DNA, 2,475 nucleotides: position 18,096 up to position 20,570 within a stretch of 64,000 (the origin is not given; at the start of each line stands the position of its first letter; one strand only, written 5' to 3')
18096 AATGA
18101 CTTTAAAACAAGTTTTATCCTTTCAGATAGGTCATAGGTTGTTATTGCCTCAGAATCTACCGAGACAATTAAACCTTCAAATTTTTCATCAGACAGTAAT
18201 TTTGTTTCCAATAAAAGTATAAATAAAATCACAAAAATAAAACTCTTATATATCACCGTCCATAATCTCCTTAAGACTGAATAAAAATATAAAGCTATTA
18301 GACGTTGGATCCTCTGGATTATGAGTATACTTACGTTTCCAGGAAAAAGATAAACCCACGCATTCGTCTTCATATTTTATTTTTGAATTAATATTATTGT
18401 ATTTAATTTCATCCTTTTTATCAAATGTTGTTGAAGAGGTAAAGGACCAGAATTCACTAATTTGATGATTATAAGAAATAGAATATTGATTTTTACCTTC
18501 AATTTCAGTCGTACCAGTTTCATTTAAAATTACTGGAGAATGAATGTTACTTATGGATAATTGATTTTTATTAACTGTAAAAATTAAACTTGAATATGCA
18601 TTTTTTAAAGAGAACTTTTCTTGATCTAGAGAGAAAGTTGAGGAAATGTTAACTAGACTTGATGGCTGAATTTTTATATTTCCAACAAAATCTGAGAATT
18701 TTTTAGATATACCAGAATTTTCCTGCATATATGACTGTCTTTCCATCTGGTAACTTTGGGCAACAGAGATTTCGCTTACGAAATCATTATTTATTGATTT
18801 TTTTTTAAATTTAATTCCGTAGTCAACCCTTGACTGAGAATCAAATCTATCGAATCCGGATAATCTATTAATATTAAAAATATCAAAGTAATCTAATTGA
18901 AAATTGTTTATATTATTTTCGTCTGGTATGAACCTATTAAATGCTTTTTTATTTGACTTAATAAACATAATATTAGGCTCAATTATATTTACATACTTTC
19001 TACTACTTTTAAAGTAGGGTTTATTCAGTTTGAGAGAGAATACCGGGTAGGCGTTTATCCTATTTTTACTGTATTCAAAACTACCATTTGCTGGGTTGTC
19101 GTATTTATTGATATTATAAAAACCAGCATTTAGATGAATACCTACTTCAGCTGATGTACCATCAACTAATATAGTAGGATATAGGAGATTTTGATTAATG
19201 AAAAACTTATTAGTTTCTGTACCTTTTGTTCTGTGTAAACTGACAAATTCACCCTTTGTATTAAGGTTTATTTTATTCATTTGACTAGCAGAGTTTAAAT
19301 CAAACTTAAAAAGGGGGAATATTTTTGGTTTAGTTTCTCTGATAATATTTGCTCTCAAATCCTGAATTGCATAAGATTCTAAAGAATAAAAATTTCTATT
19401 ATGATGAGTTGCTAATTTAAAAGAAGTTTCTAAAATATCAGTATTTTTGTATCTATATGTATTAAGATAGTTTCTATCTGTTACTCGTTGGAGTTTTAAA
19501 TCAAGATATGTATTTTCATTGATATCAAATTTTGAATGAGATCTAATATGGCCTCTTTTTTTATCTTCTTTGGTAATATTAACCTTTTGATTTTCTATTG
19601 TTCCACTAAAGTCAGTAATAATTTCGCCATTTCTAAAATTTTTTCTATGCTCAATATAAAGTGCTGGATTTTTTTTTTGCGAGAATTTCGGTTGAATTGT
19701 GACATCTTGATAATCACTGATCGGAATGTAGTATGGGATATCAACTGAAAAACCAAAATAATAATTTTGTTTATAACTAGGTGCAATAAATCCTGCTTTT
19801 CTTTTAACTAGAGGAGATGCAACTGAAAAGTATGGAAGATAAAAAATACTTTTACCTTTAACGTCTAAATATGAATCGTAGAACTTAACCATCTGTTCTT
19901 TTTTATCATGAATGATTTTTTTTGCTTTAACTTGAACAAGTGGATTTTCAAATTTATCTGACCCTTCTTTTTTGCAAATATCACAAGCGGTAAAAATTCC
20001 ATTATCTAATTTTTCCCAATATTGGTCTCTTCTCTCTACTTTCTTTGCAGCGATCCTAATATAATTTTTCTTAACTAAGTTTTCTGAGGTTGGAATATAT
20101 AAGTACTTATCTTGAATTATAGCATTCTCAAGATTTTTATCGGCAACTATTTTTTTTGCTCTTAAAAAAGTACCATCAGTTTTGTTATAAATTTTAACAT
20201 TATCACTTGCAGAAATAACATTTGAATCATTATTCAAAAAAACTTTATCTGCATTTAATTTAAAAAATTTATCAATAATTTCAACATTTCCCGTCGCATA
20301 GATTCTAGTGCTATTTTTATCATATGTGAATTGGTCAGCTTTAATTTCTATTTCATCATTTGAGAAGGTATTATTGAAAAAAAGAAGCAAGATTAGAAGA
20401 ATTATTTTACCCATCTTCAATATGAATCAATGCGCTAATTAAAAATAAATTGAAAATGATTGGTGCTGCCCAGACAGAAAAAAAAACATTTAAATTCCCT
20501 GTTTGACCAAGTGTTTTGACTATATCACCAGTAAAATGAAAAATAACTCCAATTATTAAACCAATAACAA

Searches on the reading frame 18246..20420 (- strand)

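Call 11: search_protein_families(library=ncbifam, proteins=[window:18246-20420:-], max_evalue=1e-10)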
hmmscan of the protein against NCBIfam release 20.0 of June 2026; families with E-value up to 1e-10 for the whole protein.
window:18246-20420:- (724 aa): 1 family
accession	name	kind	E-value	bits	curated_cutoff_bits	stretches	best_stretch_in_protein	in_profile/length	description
NF002997.0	PRK03761.1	equivalog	1.8e-31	109.1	683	1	20-707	47-740/783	LPS assembly protein LptD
